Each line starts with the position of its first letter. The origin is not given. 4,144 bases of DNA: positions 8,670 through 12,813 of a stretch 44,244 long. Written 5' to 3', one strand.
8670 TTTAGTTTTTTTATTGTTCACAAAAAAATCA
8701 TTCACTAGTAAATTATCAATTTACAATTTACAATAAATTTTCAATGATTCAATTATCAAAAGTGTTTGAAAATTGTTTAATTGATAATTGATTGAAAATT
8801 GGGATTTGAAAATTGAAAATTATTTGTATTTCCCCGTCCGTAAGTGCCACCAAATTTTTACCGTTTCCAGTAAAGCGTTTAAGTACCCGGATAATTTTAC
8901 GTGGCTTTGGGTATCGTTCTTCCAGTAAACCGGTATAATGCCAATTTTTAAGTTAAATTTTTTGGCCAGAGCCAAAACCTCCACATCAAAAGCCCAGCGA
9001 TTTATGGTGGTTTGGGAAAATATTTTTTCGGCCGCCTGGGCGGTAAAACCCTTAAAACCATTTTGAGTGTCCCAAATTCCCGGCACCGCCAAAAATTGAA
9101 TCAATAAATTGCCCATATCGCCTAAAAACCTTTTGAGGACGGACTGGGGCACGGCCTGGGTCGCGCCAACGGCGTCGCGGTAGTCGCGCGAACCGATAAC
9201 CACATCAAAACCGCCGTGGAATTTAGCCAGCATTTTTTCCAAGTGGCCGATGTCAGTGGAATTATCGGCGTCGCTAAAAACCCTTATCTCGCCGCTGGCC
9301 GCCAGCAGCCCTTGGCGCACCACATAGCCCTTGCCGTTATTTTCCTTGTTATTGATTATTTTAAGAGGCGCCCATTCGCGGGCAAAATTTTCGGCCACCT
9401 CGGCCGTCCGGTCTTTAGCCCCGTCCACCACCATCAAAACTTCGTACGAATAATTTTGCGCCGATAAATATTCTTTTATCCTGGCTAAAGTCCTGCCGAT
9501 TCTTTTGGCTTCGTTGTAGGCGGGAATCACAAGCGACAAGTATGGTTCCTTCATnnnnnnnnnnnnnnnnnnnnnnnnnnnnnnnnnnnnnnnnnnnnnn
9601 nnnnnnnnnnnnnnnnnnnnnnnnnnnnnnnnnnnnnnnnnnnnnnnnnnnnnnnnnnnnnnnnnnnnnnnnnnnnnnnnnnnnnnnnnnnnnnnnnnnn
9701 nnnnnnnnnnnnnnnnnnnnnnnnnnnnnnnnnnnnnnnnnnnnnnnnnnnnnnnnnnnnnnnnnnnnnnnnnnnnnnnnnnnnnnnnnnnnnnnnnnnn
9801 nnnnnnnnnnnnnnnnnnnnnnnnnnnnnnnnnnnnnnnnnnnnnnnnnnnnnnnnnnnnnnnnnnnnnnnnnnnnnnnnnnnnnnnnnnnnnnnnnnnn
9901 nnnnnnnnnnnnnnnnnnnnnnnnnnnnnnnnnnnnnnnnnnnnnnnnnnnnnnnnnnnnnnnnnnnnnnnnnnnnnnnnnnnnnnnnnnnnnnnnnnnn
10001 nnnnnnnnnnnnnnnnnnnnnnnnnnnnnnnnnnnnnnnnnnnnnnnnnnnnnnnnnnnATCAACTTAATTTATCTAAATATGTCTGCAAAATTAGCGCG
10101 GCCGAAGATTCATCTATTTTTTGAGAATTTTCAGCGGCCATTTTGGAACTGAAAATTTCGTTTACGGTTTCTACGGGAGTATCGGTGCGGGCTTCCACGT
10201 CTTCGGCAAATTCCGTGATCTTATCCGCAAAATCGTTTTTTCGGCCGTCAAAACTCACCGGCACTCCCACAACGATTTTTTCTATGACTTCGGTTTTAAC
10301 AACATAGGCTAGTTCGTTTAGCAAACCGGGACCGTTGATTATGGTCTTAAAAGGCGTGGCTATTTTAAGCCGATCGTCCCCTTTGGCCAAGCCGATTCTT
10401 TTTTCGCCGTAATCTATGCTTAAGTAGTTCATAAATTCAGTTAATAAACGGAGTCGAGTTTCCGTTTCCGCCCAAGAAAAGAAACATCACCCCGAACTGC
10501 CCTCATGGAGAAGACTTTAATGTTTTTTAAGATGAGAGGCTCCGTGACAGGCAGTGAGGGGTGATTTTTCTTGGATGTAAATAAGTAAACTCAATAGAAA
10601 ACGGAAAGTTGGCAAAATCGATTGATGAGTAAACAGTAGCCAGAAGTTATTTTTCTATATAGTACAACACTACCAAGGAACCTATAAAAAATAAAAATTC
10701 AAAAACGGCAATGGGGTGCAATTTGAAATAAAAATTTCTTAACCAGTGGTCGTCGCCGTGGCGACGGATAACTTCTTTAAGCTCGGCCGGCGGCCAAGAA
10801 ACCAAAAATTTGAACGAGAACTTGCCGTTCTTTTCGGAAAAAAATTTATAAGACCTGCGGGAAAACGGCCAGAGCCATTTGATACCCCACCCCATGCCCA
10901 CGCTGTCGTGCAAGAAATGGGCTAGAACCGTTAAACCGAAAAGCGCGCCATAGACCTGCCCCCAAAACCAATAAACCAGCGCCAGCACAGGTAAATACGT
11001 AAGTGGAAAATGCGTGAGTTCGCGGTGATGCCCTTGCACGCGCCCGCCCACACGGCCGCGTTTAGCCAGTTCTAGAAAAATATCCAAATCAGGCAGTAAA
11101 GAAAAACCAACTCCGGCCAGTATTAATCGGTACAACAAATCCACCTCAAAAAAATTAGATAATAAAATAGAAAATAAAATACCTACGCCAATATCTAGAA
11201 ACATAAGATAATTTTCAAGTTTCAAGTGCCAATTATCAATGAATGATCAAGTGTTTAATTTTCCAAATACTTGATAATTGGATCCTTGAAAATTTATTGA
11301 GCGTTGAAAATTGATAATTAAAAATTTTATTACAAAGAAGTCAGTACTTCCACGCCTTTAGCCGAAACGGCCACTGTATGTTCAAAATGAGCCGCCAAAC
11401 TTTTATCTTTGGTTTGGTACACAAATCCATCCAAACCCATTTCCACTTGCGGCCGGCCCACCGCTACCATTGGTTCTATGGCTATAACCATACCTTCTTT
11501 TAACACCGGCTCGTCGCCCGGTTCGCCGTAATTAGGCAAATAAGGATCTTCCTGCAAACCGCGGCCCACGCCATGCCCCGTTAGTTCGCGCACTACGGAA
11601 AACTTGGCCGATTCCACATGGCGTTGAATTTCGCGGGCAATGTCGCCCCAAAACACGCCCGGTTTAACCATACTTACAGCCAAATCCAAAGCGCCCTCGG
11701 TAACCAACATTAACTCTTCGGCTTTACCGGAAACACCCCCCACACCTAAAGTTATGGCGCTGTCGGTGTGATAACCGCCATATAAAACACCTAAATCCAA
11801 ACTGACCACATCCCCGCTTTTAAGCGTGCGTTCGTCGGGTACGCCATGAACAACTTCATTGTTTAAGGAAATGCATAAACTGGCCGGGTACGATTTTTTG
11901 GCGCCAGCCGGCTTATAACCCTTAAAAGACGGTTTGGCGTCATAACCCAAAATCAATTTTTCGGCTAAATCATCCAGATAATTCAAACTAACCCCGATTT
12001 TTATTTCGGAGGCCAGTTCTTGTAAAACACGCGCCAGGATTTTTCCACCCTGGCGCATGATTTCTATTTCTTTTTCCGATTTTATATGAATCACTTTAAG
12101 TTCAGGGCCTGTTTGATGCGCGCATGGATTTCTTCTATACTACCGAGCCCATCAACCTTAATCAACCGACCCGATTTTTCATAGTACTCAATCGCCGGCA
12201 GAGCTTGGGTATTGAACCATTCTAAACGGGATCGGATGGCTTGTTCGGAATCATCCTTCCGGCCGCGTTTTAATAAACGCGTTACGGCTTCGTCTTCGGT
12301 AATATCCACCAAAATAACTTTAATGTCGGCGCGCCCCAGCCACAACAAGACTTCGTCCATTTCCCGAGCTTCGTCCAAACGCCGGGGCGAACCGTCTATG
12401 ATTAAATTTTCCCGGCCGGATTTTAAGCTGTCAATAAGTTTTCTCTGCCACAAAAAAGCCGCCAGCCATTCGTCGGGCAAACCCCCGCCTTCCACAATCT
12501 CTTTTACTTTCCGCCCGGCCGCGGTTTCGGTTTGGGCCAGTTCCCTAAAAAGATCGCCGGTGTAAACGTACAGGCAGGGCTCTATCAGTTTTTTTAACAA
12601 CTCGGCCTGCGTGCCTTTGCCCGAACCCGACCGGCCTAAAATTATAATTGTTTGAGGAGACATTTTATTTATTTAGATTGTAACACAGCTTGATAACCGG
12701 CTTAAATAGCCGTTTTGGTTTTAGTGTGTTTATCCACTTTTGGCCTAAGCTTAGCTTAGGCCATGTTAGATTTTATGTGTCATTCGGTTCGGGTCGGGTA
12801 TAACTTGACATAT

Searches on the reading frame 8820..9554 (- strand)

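Call 94: search_protein_families(library=pfam, proteins=[window:8820-9554:-], max_evalue=0.00001)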
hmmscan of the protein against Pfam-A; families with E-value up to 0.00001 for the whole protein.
window:8820-9554:- (244 aa): 2 families
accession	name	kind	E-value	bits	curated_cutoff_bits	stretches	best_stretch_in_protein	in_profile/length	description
PF00535.33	Glycos_transf_2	-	1.5e-28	100.2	23.3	1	7-179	1-168/168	Glycosyl transferase family 2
PF13641.12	Glyco_tranf_2_3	-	4.1e-07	30.7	27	1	5-112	2-111/230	Glycosyltransferase like family 2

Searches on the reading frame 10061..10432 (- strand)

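Call 94: search_protein_families(library=pfam, proteins=[window:10061-10432:-], max_evalue=0.00001)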
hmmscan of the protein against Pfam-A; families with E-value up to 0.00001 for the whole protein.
window:10061-10432:- (123 aa): 1 family
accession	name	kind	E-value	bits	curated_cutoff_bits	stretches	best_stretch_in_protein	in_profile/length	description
PF03652.20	RuvX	-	4.2e-28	98.8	29.2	1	1-121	1-134/134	Holliday junction resolvase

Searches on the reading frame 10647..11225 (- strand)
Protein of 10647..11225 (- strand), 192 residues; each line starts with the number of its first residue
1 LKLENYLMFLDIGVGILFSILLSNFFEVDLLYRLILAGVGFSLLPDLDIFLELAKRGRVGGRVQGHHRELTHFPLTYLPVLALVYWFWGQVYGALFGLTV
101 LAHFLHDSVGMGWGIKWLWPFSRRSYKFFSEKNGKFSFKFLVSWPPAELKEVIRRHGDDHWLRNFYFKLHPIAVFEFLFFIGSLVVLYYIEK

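Call 94: search_protein_families(library=pfam, proteins=[window:10647-11225:-], max_evalue=0.00001)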
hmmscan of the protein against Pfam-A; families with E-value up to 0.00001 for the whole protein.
window:10647-11225:- (192 aa): 1 family
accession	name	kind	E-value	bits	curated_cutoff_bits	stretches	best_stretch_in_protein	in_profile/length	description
PF04307.19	YdjM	-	1.8e-13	50.8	29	1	13-144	8-134/176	YdjM inner membrane protein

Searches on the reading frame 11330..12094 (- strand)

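Call 94: search_protein_families(library=pfam, proteins=[window:11330-12094:-], max_evalue=0.00001)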
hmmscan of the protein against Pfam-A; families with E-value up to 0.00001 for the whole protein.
window:11330-12094:- (254 aa): 1 family
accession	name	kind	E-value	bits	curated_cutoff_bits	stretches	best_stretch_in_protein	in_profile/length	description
PF00557.29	Peptidase_M24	-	1e-45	156.5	23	1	11-244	1-207/208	Metallopeptidase family M24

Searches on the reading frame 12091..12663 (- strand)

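Call 94: search_protein_families(library=pfam, proteins=[window:12091-12663:-], max_evalue=0.00001)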
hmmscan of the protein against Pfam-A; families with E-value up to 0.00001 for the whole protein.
window:12091-12663:- (190 aa): 5 families
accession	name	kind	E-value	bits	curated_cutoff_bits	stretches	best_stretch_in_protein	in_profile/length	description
PF00406.28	ADK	-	9.7e-27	94.4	26.8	1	8-165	1-150/151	Adenylate kinase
PF13207.12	AAA_17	-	5.6e-17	62.7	27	1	9-144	1-136/136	AAA domain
PF13238.12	AAA_18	-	8.5e-07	29.9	29.4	1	6-138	1-116/128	AAA domain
PF06414.18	Zeta_toxin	-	2.9e-06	27.3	22.3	0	2-138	15-148/199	Zeta toxin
PF02223.23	Thymidylate_kin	-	9.4e-06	25.9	27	0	115-183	120-185/185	Thymidylate kinase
